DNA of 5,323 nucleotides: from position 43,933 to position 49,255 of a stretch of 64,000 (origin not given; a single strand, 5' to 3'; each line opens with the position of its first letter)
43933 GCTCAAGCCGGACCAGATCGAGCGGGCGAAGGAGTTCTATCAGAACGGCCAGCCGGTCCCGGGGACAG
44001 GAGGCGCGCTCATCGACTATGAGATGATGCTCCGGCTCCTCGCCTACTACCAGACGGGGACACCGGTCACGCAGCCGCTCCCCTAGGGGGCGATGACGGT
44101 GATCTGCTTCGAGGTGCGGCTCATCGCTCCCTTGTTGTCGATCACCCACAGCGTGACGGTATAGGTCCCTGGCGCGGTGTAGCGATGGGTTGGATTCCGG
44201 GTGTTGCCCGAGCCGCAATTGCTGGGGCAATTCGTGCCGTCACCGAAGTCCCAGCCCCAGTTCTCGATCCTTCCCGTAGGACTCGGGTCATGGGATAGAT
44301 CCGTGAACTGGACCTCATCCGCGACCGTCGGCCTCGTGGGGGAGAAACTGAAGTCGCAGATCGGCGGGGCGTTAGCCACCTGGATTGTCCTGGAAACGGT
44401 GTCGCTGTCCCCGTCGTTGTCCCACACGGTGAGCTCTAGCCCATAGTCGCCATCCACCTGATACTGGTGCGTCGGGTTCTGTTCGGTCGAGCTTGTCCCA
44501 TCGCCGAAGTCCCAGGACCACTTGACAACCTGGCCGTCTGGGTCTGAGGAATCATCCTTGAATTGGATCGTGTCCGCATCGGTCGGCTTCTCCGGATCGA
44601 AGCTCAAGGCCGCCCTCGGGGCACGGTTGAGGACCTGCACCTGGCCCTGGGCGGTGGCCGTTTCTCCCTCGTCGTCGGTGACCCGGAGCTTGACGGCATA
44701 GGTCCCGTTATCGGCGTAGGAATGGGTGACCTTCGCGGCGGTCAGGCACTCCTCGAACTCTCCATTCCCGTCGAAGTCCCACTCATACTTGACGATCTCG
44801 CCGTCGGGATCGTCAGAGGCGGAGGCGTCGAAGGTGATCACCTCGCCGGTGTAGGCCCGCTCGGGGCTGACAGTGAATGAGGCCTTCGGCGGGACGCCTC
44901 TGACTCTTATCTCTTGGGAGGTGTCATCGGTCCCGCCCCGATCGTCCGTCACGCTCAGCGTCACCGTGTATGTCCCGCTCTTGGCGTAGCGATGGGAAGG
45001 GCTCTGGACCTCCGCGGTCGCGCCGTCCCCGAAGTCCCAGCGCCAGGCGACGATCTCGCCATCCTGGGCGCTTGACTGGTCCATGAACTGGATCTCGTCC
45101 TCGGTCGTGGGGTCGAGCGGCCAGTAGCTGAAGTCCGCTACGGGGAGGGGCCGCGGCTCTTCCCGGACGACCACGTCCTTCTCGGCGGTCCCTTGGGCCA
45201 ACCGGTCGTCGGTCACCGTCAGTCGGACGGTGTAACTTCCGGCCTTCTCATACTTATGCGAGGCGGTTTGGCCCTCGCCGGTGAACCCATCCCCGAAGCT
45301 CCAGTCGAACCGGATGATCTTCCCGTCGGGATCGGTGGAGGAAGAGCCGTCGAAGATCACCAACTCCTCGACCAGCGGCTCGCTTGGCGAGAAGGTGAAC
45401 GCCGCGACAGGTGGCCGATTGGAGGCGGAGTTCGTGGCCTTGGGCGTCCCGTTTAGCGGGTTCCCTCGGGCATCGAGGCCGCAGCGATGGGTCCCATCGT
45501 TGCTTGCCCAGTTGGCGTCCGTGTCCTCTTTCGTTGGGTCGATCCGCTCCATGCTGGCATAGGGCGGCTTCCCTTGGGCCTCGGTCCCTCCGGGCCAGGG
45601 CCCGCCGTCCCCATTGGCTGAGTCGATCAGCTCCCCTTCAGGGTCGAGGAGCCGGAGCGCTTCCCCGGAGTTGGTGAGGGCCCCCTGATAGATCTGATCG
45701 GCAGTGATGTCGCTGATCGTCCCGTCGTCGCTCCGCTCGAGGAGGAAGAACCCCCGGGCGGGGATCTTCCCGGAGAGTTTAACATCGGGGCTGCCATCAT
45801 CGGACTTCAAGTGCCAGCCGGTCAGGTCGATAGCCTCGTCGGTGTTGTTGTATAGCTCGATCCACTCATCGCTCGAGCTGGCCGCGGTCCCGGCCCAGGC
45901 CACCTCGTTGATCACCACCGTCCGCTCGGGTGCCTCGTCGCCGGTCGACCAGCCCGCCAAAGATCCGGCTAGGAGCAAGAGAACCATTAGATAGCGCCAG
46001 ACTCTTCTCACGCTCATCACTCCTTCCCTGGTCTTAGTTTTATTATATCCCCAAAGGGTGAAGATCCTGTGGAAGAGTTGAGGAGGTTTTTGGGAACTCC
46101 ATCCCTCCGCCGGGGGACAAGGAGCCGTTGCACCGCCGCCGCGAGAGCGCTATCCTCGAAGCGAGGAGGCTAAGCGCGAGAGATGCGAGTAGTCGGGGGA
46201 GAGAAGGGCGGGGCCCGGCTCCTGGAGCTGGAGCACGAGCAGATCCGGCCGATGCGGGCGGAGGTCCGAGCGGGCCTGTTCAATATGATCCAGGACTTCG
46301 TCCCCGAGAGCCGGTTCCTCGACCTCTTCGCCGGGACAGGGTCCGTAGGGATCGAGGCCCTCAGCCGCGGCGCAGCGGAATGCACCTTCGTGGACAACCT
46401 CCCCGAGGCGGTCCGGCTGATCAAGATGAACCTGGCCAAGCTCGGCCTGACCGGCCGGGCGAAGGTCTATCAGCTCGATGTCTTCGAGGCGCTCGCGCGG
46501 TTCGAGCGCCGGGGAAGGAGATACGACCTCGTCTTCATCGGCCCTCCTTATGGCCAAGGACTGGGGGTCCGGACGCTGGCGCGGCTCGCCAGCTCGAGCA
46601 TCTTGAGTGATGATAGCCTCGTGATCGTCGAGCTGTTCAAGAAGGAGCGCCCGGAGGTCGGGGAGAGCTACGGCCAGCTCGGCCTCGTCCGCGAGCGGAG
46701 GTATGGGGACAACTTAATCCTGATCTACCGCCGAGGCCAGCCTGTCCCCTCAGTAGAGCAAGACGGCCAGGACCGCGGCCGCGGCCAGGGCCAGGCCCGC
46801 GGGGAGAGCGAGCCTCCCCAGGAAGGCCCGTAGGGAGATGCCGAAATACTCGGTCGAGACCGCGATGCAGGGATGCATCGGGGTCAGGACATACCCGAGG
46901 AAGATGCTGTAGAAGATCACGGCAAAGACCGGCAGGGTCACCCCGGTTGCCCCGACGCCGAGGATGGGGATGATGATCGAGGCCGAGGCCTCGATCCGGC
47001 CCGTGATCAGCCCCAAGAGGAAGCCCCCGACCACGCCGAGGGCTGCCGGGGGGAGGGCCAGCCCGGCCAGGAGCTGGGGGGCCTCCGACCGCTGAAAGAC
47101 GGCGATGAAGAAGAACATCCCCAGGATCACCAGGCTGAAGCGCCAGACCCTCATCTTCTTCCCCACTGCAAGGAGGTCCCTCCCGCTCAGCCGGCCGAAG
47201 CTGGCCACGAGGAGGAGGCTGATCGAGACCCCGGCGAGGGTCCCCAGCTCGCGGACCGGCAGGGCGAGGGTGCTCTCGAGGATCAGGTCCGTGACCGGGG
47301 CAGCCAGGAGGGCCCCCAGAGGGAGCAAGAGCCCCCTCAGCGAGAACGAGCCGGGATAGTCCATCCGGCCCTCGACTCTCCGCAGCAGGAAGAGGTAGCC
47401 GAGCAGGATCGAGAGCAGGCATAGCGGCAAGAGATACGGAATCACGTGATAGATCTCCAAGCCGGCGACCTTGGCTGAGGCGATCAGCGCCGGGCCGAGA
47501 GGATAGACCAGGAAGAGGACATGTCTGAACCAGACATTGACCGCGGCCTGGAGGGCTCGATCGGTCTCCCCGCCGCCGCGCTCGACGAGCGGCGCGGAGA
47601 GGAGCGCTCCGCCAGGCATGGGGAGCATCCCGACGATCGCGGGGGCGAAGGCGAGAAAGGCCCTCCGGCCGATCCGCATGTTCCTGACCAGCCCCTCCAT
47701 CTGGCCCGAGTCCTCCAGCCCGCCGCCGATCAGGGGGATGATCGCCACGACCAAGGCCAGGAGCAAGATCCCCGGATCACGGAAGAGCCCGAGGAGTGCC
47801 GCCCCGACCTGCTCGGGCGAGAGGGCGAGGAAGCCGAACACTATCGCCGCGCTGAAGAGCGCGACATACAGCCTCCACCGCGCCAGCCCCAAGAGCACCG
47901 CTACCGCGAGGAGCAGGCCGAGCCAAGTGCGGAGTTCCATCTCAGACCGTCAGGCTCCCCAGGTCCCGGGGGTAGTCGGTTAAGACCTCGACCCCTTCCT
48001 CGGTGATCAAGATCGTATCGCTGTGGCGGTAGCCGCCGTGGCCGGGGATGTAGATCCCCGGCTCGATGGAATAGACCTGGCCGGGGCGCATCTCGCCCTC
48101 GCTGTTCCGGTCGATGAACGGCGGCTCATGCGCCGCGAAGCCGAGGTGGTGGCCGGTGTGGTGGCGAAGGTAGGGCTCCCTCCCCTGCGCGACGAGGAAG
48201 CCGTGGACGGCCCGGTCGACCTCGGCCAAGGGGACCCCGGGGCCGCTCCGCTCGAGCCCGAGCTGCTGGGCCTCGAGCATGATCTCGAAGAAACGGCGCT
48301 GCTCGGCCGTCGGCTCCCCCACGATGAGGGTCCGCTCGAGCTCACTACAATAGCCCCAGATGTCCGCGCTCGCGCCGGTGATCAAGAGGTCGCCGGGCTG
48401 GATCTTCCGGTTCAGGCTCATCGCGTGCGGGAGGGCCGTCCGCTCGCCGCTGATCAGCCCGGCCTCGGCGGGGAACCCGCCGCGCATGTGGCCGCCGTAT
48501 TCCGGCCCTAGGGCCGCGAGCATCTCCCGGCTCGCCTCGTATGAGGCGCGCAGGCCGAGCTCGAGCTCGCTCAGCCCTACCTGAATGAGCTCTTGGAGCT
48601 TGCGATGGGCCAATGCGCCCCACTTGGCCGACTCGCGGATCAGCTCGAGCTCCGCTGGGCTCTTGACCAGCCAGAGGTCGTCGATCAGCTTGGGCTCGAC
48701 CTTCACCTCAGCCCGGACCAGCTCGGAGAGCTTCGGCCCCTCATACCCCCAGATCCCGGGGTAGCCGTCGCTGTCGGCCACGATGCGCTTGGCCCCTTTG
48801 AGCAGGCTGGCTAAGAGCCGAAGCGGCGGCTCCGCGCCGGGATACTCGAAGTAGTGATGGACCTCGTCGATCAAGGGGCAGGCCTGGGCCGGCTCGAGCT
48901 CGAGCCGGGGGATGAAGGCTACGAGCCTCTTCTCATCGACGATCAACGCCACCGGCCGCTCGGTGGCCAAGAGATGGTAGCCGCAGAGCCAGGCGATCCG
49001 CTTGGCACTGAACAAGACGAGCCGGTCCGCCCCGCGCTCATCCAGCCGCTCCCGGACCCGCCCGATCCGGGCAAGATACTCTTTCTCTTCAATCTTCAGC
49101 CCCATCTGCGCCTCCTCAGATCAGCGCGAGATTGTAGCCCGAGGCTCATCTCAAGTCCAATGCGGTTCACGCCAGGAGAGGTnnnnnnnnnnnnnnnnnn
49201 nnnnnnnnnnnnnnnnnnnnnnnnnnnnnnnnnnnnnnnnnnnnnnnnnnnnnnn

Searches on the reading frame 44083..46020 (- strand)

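Call 68: search_protein_families(library=pfam, proteins=[window:44083-46020:-], max_evalue=0.00001)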
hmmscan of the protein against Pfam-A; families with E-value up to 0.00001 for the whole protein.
window:44083-46020:- (645 aa): 13 families
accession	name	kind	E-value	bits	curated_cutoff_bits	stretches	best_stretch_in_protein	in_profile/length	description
PF18911.6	PKD_4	-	1.6e-98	323.3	27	5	302-371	12-81/85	PKD domain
PF00801.26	PKD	-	3.5e-65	216.4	23.5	5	318-367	25-75/80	PKD domain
PF22352.2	K319L-like_PKD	-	4.2e-29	100.8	27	1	394-463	13-84/84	K319L-like, PKD domain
PF00932.25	LTD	-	3.7e-15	56.7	34.3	1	30-134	3-104/109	Lamin Tail Domain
PF15418.12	DUF4625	-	2.2e-09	38.1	27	0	397-463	60-130/131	Domain of unknown function (DUF4625)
PF16403.11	Bact_surface_Ig-like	-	5.5e-08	33.2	27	0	521-548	44-71/71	Bacterial surface protein, Ig-like domain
PF21027.3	Sde0182_C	-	7.5e-08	33.3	27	0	395-417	2-25/83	Cellulose-binding protein Sde0182, C-terminal domain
PF18981.6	InlK_D3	-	4e-07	30.4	25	0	346-366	47-67/75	Internalin K domain (D3/D4)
PF16967.11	TcfC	-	4.2e-07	29.9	29.4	0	616-641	42-67/68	E-set like domain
PF17963.7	Big_9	-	5.4e-07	30.8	23.6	0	391-460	15-87/89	Bacterial Ig domain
PF08329.16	ChitinaseA_N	-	6.4e-07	29.5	21.2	0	496-550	61-109/133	Chitinase A, N-terminal domain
PF07495.19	Y_Y_Y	-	2.3e-06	27.8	26.6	0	614-641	34-61/65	Y_Y_Y domain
PF02010.21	REJ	-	4.6e-06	25.9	25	0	219-645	100-415/452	REJ domain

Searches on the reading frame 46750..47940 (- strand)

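Call 69: search_protein_families(library=pfam, proteins=[window:46750-47940:-], max_evalue=0.00001)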
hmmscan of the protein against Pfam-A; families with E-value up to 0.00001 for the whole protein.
window:46750-47940:- (396 aa): 1 family
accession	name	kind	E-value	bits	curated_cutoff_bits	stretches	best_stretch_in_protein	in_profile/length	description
PF04165.18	DUF401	-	9.6e-34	117.8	24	1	7-390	5-388/393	Protein of unknown function (DUF401)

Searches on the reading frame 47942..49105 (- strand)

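Call 69: search_protein_families(library=pfam, proteins=[window:47942-49105:-], max_evalue=0.00001)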
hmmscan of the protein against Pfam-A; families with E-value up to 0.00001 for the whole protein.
window:47942-49105:- (387 aa): 2 families
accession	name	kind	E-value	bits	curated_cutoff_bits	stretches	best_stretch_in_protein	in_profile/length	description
PF00557.29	Peptidase_M24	-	7e-45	153.8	23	1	154-369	1-208/208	Metallopeptidase family M24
PF01321.24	Creatinase_N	-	4e-09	37.5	22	1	13-112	1-95/128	Creatinase/Prolidase N-terminal domain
